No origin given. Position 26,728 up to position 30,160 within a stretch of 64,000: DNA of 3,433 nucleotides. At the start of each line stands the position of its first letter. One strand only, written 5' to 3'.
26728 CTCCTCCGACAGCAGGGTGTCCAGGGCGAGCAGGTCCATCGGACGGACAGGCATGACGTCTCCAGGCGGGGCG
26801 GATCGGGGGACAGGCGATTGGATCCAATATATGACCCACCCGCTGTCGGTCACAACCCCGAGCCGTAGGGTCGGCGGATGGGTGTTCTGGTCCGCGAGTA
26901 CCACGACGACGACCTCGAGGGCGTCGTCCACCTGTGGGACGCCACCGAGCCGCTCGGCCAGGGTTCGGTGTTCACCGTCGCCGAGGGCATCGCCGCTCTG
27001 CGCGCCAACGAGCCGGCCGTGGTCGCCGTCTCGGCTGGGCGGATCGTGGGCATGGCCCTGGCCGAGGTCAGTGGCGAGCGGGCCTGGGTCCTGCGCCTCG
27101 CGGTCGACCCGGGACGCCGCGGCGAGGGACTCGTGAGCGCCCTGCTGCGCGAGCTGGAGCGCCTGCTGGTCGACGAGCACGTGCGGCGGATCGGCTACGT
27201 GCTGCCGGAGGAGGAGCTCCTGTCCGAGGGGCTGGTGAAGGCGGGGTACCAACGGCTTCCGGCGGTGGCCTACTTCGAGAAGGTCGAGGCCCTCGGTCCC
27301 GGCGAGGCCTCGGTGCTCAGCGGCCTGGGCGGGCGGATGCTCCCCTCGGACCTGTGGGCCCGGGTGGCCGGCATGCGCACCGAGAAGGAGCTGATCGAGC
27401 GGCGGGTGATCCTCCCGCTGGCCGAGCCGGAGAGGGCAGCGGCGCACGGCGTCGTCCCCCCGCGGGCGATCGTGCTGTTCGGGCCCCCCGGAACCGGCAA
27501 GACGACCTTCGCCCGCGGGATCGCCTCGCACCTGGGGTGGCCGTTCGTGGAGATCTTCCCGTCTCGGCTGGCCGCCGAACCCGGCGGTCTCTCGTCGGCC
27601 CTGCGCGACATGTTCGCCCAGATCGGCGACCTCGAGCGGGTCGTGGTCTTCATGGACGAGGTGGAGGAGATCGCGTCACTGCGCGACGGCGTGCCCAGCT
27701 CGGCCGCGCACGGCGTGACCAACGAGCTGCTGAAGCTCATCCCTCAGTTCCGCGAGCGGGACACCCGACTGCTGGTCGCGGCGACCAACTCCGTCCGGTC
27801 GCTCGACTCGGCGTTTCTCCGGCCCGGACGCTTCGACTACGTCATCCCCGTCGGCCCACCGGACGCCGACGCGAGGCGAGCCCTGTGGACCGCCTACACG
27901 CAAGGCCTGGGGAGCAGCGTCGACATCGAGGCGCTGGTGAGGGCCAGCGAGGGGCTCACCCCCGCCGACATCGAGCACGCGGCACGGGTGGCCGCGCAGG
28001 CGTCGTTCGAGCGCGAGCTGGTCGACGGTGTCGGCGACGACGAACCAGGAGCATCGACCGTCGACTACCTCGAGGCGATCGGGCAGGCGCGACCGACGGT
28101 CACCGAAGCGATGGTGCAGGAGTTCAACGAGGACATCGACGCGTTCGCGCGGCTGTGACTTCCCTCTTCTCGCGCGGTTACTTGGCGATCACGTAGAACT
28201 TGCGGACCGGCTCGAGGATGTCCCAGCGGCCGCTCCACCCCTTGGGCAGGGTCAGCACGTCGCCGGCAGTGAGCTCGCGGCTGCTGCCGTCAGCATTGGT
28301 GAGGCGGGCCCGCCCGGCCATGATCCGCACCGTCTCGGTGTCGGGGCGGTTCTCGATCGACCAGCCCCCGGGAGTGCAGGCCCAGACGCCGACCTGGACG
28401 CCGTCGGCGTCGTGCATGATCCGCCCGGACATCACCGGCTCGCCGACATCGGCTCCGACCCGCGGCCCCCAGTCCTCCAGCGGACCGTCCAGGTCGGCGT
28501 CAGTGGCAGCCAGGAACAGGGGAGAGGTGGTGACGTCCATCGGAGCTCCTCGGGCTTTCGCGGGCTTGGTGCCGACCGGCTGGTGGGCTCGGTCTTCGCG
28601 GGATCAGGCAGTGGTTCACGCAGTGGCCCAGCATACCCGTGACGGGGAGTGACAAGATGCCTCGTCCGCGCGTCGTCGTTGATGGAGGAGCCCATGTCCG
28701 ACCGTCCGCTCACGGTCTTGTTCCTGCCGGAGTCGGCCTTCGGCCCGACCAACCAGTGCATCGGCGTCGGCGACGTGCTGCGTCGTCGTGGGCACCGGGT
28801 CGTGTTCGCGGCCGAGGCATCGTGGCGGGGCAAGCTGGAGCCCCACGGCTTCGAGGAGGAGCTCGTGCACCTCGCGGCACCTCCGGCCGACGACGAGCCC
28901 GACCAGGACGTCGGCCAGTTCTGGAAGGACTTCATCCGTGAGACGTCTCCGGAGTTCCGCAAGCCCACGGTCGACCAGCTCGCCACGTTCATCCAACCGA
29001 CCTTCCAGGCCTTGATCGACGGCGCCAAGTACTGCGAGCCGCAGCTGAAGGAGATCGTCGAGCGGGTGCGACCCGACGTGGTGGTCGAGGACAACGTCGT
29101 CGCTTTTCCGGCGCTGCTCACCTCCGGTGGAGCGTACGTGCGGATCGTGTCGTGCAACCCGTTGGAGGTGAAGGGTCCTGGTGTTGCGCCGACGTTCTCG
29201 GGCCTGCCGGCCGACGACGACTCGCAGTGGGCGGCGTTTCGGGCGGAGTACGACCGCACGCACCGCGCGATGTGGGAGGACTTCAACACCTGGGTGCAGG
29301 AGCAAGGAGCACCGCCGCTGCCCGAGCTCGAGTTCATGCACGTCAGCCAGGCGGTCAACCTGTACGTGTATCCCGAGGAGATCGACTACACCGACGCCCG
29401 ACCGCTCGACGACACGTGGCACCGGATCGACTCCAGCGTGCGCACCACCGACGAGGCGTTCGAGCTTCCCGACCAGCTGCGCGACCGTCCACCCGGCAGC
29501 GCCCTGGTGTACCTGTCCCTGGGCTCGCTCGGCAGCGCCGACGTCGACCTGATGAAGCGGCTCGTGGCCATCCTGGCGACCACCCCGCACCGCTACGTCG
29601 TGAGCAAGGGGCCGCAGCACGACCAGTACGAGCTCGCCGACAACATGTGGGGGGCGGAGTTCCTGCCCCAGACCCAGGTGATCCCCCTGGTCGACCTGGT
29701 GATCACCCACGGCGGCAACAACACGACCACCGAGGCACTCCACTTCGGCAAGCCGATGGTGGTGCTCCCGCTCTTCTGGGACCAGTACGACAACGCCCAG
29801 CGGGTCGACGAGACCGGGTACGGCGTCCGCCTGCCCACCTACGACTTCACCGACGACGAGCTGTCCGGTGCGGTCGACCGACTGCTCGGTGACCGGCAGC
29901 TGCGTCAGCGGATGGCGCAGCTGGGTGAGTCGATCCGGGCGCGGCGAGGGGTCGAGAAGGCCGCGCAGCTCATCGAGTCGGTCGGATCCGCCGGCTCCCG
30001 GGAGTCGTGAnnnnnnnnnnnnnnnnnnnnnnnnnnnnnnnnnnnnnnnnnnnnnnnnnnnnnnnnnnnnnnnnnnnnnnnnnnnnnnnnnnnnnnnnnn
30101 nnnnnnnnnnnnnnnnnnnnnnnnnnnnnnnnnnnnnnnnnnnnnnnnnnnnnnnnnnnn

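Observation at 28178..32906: Tightly coupled GT1 glycosyltransferase / maltokinase-like kinase / SIS-domain operon bracketed by a cupin and an XRE-cupin regulator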

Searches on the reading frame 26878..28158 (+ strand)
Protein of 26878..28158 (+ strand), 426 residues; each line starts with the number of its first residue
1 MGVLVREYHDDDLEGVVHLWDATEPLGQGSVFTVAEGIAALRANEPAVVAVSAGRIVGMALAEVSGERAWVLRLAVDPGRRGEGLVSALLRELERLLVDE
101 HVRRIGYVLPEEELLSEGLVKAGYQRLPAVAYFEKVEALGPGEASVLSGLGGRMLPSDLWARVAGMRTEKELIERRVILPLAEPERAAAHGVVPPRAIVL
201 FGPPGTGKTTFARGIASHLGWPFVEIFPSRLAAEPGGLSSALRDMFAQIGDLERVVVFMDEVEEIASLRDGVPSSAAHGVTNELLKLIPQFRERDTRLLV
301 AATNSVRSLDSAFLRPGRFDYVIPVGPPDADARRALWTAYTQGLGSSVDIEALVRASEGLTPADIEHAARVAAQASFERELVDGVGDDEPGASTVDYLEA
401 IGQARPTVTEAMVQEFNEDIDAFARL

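Call 7: search_protein_families(library=pfam, proteins=[window:26878-28158:+], max_evalue=0.01)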
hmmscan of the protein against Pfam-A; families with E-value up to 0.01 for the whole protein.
window:26878-28158:+ (426 aa): 17 families
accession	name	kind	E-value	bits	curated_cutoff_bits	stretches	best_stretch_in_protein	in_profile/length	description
PF00004.35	AAA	-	3.8e-25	89.3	21.2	1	198-325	1-129/131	ATPase family associated with various cellular activities (AAA)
PF00583.31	Acetyltransf_1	-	1.2e-08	35.7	20.7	1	40-108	28-98/116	Acetyltransferase (GNAT) family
PF13508.13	Acetyltransf_7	-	3.1e-06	27.9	27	1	47-104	5-64/84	Acetyltransferase (GNAT) domain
PF17862.7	AAA_lid_3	-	7.2e-05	22.7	27.2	1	347-380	1-34/45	AAA+ lid domain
PF13521.12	AAA_28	-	7.6e-05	23.4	27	1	198-225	2-29/164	AAA domain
PF07728.20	AAA_5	-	0.0002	21.8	22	1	198-226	2-31/139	AAA domain (dynein-related subfamily)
PF13401.12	AAA_22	-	0.0004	21.1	27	0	196-224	6-37/130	AAA domain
PF05496.18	RuvB_N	-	0.00059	20.1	27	1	197-267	35-98/159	Holliday junction DNA helicase RuvB P-loop domain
PF13191.12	AAA_16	-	0.00092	20.2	32.6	1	195-252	24-85/167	AAA ATPase domain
PF13238.12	AAA_18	-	0.0014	19.5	29.4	1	198-237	1-37/128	AAA domain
PF05729.18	NACHT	-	0.002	18.4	26.7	0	196-219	1-24/167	NACHT domain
PF13173.12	AAA_14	-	0.0023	18.4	27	1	196-272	3-81/129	AAA domain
PF02367.23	TsaE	-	0.0025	18.2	26.6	1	193-221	19-47/128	Threonylcarbamoyl adenosine biosynthesis protein TsaE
PF06068.19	TIP49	-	0.0026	17.5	23.8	1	195-231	50-88/347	TIP49 P-loop domain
PF13207.12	AAA_17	-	0.0032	18.2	27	1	201-226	1-26/136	AAA domain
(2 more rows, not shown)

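Call 8: search_protein_families(library=ncbifam, proteins=[window:26878-28158:+], max_evalue=0.01)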
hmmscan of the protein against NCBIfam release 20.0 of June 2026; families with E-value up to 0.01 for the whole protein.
window:26878-28158:+ (426 aa): 34 families (the best 25 are shown)
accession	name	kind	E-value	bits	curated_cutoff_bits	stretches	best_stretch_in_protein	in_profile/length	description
NF003069.1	PRK03992.1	subfamily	1.8e-37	129.4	500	1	160-374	130-350/379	proteasome-activating nucleotidase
TIGR01243.1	CDC48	subfamily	3.1e-35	121.7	802.65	1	156-381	448-677/733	CDC48 family AAA ATPase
TIGR01242.2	TIGR01242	subfamily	6.5e-34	117.5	500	1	155-370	108-329/362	proteasome-activating nucleotidase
TIGR01241.2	FtsH_fam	equivalog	4.5e-32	111.6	600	1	161-373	162-379/598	ATP-dependent zinc metalloprotease FtsH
NF047747.1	PrtsmActNtasePan2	equivalog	5.7e-32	111.4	700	1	173-370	163-366/397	proteasome-activating nucleotidase Pan2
NF047748.1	PrtsmActNtasePan1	equivalog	7.9e-31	107.5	750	1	162-368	149-361/405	proteasome-activating nucleotidase Pan1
NF042959.1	IteA_antiphage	equivalog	3.8e-23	82.2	510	1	183-374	113-302/367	anti-phage ATPase IteA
NF008004.0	PRK10733.1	equivalog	5.4e-23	80.8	1008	1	160-369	151-365/644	ATP-dependent zinc metalloprotease FtsH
NF041006.2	cell_div_CdvC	equivalog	7.7e-23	81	650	1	161-423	103-368/370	cell division protein CdvC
TIGR03689.1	pup_AAA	equivalog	2e-19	69.7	504.75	2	160-220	181-241/512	proteasome ATPase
NF002959.0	PRK03624.1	equivalog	9.8e-11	41.6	124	1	3-118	7-122/147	GNAT family acetyltransferase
NF003229.0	PRK04195.1-5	equivalog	1.2e-07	30.8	280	1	195-290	44-133/413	replication factor C large subunit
NF003234.0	PRK04195.2-4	equivalog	7.8e-05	21.7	529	1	193-227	36-70/497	replication factor C large subunit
NF003231.0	PRK04195.2-1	equivalog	0.00012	21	442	1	187-229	35-77/517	replication factor C large subunit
TIGR00390.1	hslU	equivalog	0.00014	21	362.45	1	193-288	45-136/441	ATP-dependent protease ATPase subunit HslU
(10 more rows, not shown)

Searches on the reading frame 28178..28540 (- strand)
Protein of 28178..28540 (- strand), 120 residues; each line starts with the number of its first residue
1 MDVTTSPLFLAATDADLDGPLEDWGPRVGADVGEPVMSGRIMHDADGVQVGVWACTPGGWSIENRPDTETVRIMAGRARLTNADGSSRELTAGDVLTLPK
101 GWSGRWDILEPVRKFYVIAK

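Call 7: search_protein_families(library=pfam, proteins=[window:28178-28540:-], max_evalue=0.01)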
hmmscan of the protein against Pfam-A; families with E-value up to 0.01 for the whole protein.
window:28178-28540:- (120 aa): 2 families
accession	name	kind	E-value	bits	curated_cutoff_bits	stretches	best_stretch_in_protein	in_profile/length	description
PF05899.18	Cupin_3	-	1.3e-19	70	23.5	1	46-116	5-74/74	EutQ-like cupin domain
PF07883.17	Cupin_2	-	0.00061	19.9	27.2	1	56-101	6-51/70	Cupin domain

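Call 8: search_protein_families(library=ncbifam, proteins=[window:28178-28540:-], max_evalue=0.01)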
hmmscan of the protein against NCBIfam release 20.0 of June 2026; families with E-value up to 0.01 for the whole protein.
window:28178-28540:- (120 aa): 0 families

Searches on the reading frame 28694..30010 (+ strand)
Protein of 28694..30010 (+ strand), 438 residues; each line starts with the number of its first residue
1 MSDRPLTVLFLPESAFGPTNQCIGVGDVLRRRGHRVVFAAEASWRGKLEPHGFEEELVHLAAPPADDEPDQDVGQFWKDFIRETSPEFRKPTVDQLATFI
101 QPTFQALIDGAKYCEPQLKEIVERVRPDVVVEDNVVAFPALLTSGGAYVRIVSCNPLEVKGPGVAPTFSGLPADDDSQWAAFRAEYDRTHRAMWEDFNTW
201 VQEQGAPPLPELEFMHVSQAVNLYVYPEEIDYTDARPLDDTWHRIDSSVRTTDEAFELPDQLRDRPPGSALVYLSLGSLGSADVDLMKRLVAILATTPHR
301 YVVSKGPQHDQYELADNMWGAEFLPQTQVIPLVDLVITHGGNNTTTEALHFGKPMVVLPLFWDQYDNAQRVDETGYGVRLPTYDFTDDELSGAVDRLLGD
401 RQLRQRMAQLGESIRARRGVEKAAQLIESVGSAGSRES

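Call 7: search_protein_families(library=pfam, proteins=[window:28694-30010:+], max_evalue=0.01)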
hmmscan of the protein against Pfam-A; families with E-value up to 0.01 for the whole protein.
window:28694-30010:+ (438 aa): 4 families
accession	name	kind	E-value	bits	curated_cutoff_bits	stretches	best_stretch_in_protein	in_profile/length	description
PF06722.18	EryCIII-like_C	-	1.3e-18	67.8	31.7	1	306-417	21-132/145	Erythromycin biosynthesis protein CIII-like, C-terminal domain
PF00201.24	UDPGT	-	9.2e-17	61.5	19.5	1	271-410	277-418/499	UDP-glucoronosyl and UDP-glucosyl transferase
PF04101.22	Glyco_tran_28_C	-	3.3e-12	47.2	22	1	313-409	51-153/166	Glycosyltransferase family 28 C-terminal domain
PF13528.12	Glyco_trans_1_3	-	0.0032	17.1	25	0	336-391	258-315/322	Glycosyl transferase family 1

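Call 8: search_protein_families(library=ncbifam, proteins=[window:28694-30010:+], max_evalue=0.01)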
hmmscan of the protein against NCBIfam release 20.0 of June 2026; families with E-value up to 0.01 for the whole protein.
window:28694-30010:+ (438 aa): 9 families
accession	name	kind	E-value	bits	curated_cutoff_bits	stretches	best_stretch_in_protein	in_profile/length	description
TIGR01426.2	MGT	subfamily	8.2e-39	133.7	260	1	15-430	5-390/393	macrolide family glycosyltransferase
NF033129.1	macro_glyco_Mgt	subfamily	1.2e-26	93.6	700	1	15-429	11-390/393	macrolide-inactivating glycosyltransferase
TIGR04516.1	glycosyl_450act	subfamily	7e-16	58.3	440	1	312-417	295-400/418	activator-dependent family glycosyltransferase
NF000362.1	self_GT_OleI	exception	1.6e-13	50.6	700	1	269-430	255-419/424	OleI family self-immunity macrolide glycosyltransferase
NF000354.1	glycotrans_Rgt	equivalog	3.4e-09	36.3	800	1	268-434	239-406/411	rifamycin-inactivating glycosyltransferase Rgt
TIGR01133.1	murG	equivalog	3.7e-09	36.1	250.25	1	264-426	178-352/353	undecaprenyldiphospho-muramoylpentapeptide beta-N-acetylglucosaminyltransferase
TIGR00661.1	MJ1255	subfamily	1.1e-07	31.5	195.9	1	333-382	248-299/321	MJ1255/VC2487 family glycosyltransferase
NF041548.1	PssE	equivalog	0.00019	21.4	120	1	330-369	56-94/146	PssE/Cps14G family polysaccharide biosynthesis glycosyltransferase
NF009102.0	PRK12446.1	equivalog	0.0046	15.9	339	1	328-401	248-326/352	undecaprenyldiphospho-muramoylpentapeptide beta-N-acetylglucosaminyltransferase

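Call 26: search_solved_structures(query=window:28694-30010:+, max_evalue=0.001)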
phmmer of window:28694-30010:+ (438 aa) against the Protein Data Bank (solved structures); distinct sequences matched with E-value up to 0.001: 74 (the best 60 are shown).
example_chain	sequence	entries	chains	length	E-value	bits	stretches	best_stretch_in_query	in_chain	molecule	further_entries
7lvy_A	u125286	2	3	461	8.5e-87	295.2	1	3-429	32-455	UDP-glycosyltransferase 203A2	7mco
6pnt_A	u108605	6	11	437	2.9e-70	240.7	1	5-430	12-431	UDP-glycosyltransferase 202A2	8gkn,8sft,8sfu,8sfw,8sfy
3otg_A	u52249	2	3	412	2e-24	89.6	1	254-432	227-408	CalG1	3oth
7vlb_A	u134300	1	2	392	2.1e-24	89.5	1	196-429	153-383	UDP-glycosyltransferase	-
6kqx_A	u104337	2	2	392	2.7e-24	89.2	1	195-429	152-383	Uncharacterized UDP-glucosyltransferase YjiC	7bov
6kqw_A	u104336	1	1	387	3.1e-24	89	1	195-429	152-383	Uncharacterized UDP-glucosyltransferase YjiC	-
6j31_A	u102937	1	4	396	1e-17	67.5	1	105-428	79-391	kcn28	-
6j32_A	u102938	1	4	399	1e-17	67.5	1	105-428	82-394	Kcn28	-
5du2_A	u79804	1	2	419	1.4e-17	67.1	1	254-429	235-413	EspG2 glycosyltransferase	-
10zg_A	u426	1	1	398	1.4e-17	67.1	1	225-426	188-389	Glycosyl transferase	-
7vm0_A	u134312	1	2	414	1.7e-16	63.5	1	271-429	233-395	Glycosyl transferase family 1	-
4m83_A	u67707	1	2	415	2.2e-16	63.2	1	12-429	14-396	Oleandomycin glycosyltransferase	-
4m60_A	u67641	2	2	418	2.2e-16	63.1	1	12-429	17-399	Oleandomycin glycosyltransferase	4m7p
8h5d_A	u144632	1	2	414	2.5e-16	63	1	273-429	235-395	Glycosyltransferase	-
2iyf_A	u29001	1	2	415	5.1e-16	61.9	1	14-429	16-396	OLEANDOMYCIN GLYCOSYLTRANSFERASE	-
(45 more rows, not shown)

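Call 35: search_solved_structures(query=window:28694-30010:+, max_evalue=1e-50, show_alignments=2)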
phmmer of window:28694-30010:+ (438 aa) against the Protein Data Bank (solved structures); distinct sequences matched with E-value up to 1e-50: 2.
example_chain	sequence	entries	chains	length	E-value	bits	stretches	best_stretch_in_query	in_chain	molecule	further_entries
7lvy_A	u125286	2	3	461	8.5e-87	295.2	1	3-429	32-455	UDP-glycosyltransferase 203A2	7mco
6pnt_A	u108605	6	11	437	2.9e-70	240.7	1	5-430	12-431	UDP-glycosyltransferase 202A2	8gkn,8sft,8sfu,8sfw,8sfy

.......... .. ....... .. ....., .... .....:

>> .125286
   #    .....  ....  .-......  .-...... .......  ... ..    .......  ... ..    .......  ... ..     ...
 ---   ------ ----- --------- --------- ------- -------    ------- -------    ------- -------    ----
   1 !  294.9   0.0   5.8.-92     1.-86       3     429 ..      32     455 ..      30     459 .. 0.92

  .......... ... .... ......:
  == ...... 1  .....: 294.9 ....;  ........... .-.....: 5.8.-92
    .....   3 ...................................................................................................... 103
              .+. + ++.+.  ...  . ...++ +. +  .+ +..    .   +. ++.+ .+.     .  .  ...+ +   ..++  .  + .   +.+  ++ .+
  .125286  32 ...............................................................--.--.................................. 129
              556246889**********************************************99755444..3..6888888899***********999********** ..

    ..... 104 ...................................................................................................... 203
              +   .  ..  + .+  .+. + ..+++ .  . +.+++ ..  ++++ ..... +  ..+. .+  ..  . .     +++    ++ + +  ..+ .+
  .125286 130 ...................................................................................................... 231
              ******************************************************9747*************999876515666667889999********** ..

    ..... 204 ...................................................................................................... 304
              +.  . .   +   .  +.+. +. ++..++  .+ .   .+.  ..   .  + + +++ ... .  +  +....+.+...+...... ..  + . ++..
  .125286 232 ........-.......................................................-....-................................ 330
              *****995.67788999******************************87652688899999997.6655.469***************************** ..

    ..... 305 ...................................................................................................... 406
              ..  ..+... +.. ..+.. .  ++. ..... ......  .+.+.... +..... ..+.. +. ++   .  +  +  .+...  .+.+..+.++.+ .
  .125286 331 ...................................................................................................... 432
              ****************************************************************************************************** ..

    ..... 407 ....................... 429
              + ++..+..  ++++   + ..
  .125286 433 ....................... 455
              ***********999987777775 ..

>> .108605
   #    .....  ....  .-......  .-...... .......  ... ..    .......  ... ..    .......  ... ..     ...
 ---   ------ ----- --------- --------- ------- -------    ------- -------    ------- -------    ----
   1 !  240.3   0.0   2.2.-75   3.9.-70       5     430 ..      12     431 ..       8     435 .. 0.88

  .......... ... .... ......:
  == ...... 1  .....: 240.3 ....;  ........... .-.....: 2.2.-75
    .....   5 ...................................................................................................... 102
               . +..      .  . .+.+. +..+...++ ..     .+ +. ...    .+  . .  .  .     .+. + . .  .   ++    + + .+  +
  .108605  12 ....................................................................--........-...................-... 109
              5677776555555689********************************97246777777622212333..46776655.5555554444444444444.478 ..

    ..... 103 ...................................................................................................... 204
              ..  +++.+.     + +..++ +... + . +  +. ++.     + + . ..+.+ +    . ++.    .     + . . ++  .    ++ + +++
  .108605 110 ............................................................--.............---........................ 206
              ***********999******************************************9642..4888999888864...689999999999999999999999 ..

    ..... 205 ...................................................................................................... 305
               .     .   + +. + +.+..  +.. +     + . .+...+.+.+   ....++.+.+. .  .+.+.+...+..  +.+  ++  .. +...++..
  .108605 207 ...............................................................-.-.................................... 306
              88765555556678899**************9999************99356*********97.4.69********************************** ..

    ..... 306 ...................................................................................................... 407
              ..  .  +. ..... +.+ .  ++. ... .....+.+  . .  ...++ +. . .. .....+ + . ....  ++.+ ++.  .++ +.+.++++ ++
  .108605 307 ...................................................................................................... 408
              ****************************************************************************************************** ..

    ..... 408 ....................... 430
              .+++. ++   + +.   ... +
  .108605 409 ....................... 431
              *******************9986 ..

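Call 50: search_protein_representatives(protein=window:28694-30010:+)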
Query: 438 residues. Proteins with E-value up to 0.001 (for the whole library): 18051; up to 1e-10: 3509; up to 1e-30: 536. The best 150 are listed.
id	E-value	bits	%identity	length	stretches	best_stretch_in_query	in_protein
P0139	3.9e-172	589.6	41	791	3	1-397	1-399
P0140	5.9e-166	569.3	60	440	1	6-431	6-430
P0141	1.5e-121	422.9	59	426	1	7-342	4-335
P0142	2.8e-113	395.7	56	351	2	25-237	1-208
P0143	6.6e-112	391.2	44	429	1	2-429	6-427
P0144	5.8e-106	371.6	42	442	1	5-431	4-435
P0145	6.9e-105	368.0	65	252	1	6-254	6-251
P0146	7.8e-105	367.9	44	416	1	17-430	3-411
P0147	2.5e-104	366.2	42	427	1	4-430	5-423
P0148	5.1e-103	361.9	73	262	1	112-325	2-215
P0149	8.4e-102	357.9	42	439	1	2-431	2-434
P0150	1.7e-101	356.9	40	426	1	6-431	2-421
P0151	3.9e-101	355.7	43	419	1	16-429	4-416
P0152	3.2e-96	339.5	42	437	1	5-417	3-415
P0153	2.2e-94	333.5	43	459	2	109-430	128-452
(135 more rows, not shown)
